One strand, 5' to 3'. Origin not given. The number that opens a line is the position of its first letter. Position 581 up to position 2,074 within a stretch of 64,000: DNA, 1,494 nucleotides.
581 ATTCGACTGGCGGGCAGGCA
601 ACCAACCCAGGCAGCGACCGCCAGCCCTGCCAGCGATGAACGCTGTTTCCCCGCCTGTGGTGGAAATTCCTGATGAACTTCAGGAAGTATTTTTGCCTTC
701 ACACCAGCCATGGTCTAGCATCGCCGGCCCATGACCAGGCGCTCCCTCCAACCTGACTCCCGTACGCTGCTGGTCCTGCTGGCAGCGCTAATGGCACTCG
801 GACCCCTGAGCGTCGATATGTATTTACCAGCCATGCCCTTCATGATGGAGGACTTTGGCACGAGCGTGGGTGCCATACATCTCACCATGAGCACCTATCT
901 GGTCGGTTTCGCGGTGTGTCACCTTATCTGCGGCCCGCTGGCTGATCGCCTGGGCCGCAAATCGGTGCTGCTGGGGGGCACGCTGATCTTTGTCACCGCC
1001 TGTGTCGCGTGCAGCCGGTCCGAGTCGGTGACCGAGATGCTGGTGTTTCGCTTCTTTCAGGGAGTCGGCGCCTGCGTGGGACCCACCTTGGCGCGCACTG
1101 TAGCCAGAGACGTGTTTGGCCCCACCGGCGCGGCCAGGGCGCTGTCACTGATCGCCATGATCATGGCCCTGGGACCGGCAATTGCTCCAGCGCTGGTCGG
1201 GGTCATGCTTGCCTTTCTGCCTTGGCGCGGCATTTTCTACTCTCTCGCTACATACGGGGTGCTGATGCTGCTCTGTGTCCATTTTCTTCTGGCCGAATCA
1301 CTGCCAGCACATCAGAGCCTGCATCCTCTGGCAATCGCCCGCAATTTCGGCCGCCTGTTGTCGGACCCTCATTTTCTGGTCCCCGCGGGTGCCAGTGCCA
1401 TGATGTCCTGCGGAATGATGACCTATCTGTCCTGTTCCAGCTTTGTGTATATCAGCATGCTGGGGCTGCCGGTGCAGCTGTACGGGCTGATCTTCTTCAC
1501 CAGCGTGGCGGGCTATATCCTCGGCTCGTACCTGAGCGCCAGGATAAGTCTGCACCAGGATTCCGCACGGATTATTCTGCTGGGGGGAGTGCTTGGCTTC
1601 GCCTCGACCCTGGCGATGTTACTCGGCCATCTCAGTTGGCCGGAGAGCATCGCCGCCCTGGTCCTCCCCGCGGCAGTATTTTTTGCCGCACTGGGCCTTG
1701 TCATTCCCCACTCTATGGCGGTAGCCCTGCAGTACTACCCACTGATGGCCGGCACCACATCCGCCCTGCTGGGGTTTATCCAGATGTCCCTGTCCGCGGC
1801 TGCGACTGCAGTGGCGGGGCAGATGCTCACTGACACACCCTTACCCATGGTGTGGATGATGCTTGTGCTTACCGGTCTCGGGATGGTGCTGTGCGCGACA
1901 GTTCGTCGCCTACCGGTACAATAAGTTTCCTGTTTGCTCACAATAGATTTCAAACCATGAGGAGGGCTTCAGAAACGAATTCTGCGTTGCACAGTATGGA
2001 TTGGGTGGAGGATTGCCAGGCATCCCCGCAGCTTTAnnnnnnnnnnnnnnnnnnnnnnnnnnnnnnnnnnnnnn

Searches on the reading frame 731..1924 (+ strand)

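Call 97: search_protein_families(library=pfam, max_evalue=0.001, proteins=[window:731-1924:+])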
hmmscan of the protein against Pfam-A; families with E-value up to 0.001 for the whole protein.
window:731-1924:+ (397 aa): 2 families
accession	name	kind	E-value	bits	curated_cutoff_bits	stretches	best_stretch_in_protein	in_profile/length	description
PF07690.21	MFS_1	-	2.7e-40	138.8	33.4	1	20-357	4-345/347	Major Facilitator Superfamily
PF00083.30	Sugar_tr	-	2.4e-06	27.1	22.3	1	49-186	48-191/452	Sugar (and other) transporter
